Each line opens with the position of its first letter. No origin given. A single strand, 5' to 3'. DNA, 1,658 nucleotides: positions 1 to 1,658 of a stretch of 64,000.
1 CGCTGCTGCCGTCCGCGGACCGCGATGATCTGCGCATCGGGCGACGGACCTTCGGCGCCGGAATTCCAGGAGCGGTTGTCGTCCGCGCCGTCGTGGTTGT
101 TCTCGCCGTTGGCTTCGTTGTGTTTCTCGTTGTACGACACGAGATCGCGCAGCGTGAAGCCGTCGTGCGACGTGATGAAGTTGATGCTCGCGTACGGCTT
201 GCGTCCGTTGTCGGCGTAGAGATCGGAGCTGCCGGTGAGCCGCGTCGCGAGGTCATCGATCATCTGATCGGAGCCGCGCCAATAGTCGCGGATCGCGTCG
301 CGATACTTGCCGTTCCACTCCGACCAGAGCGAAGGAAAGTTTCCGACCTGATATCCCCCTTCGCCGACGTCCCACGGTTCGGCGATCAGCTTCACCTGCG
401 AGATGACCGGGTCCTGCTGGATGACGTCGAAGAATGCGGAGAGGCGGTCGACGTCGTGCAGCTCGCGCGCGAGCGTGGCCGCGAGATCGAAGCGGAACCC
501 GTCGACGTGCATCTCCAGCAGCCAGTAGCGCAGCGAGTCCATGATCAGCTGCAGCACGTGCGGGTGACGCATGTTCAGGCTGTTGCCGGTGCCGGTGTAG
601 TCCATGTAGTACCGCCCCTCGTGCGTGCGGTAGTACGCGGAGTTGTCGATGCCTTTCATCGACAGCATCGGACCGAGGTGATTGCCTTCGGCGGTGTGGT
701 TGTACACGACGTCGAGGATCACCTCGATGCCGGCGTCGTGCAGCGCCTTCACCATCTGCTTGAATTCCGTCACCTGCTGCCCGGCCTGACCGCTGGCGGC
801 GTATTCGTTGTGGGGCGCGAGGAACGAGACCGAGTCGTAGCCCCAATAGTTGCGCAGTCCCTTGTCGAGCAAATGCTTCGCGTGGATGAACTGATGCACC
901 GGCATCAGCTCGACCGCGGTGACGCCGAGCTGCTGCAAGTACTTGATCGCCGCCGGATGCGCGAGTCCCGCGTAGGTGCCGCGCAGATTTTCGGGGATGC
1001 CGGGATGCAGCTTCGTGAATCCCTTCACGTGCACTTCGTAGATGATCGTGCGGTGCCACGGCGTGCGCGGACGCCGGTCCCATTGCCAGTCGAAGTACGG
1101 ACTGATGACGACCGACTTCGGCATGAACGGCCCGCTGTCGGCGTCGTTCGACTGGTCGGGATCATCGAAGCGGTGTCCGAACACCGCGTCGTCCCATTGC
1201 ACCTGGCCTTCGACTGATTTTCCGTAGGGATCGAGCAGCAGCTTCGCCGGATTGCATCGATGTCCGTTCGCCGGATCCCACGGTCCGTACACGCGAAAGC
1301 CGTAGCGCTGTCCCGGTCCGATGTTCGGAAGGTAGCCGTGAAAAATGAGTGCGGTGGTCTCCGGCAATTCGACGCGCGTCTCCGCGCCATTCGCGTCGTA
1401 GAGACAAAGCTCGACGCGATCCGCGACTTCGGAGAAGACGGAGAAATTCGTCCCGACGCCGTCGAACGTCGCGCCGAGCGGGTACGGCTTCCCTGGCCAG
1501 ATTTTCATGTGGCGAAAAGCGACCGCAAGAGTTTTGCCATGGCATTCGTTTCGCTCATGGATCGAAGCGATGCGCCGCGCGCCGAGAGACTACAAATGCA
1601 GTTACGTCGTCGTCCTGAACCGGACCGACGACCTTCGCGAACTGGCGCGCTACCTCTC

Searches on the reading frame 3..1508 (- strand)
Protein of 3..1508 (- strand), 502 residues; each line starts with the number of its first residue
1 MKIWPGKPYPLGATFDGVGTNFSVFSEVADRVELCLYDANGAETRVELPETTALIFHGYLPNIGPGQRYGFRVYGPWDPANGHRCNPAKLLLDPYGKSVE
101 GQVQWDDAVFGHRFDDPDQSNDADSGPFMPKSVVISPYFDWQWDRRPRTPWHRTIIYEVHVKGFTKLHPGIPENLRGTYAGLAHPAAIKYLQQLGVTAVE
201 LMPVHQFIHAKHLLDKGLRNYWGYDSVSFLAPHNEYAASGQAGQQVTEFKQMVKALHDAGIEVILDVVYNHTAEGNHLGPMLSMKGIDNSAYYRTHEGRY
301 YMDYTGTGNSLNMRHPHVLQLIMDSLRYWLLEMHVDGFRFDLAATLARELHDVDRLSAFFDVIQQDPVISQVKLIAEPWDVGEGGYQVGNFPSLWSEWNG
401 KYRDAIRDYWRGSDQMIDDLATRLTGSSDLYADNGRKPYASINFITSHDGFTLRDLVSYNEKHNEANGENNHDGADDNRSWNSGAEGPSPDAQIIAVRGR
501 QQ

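Call 38: search_protein_families(library=pfam, proteins=[window:3-1508:-], max_evalue=0.001)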
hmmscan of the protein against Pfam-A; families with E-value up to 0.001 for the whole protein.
window:3-1508:- (502 aa): 2 families
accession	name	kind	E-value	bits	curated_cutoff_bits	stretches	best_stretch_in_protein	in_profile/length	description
PF00128.31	Alpha-amylase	-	4.6e-17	62.8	22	2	109-297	2-118/446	Alpha amylase, catalytic domain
PF02922.24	CBM_48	-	5.6e-17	62.3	22.4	1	10-96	1-83/83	Carbohydrate-binding module 48 (Isoamylase N-terminal domain)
